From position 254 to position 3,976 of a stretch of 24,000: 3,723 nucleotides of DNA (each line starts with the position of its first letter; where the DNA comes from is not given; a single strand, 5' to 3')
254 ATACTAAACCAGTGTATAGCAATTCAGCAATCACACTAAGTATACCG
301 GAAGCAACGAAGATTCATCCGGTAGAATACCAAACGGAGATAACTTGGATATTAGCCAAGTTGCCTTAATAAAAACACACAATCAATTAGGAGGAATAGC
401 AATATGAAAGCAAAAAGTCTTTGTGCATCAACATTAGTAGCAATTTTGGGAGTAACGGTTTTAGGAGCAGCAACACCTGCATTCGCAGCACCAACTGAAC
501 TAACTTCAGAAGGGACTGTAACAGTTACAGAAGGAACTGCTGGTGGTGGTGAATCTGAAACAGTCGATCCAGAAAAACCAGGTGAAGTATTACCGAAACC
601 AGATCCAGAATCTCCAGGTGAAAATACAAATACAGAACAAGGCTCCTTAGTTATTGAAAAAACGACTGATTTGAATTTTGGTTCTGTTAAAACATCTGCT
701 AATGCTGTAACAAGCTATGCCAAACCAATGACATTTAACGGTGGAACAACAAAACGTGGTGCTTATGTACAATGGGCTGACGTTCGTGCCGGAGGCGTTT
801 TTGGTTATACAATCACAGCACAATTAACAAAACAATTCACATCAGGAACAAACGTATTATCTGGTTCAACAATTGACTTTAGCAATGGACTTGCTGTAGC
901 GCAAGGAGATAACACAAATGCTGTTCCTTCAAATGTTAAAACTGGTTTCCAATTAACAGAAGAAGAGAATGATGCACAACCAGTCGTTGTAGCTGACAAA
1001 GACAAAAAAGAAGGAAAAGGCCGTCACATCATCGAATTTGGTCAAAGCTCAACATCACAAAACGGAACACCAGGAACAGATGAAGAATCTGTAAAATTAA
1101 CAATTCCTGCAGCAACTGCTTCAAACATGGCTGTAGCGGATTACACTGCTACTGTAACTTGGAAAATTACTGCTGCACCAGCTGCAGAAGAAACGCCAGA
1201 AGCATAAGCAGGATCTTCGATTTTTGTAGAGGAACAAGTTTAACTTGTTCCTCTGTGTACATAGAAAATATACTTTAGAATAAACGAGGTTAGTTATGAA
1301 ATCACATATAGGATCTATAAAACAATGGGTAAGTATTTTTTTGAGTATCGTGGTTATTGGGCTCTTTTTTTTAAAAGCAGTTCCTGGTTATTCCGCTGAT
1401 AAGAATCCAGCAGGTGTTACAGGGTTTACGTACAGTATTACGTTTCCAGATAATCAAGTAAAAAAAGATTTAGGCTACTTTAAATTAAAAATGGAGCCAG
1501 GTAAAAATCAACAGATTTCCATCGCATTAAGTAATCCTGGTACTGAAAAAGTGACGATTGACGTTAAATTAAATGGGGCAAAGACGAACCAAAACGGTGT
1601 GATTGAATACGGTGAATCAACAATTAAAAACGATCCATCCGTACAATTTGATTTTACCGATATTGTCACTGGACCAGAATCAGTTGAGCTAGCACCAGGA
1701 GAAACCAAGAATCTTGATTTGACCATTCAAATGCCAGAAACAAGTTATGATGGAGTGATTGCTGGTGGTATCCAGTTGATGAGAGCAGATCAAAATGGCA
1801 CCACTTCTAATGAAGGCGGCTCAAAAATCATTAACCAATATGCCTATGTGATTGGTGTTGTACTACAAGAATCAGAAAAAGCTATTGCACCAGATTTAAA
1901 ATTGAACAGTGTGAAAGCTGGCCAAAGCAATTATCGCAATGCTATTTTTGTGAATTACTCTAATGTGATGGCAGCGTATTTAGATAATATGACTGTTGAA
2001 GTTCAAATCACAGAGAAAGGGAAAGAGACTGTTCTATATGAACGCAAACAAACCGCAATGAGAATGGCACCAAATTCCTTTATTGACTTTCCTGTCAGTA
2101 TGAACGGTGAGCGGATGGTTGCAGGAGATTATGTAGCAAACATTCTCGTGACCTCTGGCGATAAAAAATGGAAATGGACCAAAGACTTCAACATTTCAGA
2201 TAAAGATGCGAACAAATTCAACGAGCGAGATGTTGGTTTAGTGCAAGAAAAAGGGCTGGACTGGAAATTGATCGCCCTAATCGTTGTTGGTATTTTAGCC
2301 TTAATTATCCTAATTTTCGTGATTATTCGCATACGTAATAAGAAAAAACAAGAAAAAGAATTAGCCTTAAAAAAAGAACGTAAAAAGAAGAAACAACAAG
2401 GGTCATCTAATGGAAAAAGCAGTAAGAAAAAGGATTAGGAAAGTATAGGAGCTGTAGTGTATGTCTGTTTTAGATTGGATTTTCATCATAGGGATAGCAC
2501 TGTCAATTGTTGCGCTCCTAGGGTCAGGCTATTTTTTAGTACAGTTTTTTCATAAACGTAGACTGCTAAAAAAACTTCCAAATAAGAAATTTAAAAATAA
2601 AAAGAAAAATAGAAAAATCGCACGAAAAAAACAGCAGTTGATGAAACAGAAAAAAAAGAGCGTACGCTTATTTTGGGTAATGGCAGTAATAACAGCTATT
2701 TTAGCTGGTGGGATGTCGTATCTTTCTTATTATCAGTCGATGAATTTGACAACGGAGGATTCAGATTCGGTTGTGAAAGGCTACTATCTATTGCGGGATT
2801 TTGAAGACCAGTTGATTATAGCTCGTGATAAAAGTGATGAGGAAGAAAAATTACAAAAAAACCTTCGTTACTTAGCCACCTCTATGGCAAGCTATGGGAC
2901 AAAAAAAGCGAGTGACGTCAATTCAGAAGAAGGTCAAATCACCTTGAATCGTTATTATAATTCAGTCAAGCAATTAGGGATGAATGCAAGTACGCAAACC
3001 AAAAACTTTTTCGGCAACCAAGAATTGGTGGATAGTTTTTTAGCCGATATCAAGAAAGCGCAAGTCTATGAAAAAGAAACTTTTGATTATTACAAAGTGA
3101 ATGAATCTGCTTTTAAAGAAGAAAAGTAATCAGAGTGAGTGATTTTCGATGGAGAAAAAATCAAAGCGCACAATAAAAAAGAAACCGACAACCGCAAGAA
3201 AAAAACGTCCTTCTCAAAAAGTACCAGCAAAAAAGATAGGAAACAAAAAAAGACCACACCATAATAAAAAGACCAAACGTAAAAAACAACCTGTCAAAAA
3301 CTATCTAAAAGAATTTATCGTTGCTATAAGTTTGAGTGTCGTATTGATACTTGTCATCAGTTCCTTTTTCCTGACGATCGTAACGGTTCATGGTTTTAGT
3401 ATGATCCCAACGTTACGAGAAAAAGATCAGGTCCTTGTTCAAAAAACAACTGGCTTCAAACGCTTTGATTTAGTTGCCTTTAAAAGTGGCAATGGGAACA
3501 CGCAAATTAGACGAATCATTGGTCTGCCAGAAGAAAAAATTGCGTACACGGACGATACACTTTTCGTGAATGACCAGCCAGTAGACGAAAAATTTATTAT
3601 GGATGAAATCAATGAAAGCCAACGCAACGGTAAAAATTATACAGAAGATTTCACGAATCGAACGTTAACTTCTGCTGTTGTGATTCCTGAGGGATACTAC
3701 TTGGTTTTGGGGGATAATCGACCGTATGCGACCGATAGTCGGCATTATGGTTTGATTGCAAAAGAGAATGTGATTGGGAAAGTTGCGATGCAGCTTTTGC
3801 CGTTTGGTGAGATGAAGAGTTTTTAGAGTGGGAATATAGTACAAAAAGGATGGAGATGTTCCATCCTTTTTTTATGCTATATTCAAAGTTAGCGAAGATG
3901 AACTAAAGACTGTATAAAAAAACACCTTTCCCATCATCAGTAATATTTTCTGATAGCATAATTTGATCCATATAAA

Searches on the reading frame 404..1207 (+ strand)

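Call 94: search_protein_families(library=pfam, proteins=[window:404-1207:+], max_evalue=0.001)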
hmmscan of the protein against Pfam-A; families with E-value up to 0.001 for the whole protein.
window:404-1207:+ (267 aa): 1 family
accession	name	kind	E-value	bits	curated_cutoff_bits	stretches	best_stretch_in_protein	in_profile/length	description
PF13731.11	WxL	-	4.7e-30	105.6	25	1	30-259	3-214/214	WxL domain surface cell wall-binding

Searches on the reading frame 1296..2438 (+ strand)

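Call 94: search_protein_families(library=pfam, proteins=[window:1296-2438:+], max_evalue=0.001)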
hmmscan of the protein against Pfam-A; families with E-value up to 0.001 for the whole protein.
window:1296-2438:+ (380 aa): 3 families
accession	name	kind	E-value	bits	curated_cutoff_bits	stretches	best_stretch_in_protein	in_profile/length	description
PF11797.14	WxLIP_HBD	-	6.3e-45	152.9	28.9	1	175-310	3-138/138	WxL Interacting Protein, host binding domain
PF06030.18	WxLIP_PGBD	-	2e-36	125.1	27.3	1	44-161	1-119/121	WxL Interacting Protein, peptidoglycan binding domain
PF06280.18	fn3_5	-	1.2e-05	26.4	27.6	1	70-155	8-92/112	Fn3-like domain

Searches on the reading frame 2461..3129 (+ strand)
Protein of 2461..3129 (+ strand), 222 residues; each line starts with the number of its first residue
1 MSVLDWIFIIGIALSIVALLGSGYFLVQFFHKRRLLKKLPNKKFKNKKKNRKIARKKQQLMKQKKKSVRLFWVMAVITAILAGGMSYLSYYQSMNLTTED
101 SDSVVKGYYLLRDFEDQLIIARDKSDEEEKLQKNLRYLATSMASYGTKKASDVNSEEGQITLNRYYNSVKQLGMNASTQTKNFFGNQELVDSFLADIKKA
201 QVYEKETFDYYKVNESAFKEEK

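Call 94: search_protein_families(library=pfam, proteins=[window:2461-3129:+], max_evalue=0.001)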
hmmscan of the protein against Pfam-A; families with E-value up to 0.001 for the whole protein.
window:2461-3129:+ (222 aa): 1 family
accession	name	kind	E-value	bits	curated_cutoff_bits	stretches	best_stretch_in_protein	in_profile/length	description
PF11449.14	ArsP_2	-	0.0004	20.1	32.5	1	11-93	111-188/359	Putative, 10TM heavy-metal exporter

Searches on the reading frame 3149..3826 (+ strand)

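Call 94: search_protein_families(library=pfam, proteins=[window:3149-3826:+], max_evalue=0.001)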
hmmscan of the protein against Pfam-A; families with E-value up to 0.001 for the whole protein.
window:3149-3826:+ (225 aa): 2 families
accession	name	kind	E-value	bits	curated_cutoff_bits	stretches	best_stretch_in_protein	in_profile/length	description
PF10502.14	Peptidase_S26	-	8.8e-38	130.3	22.9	1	54-214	2-165/168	Signal peptidase, peptidase S26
PF00717.28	Peptidase_S24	-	9.7e-05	22.5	23.3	1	75-125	35-84/116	Peptidase S24-like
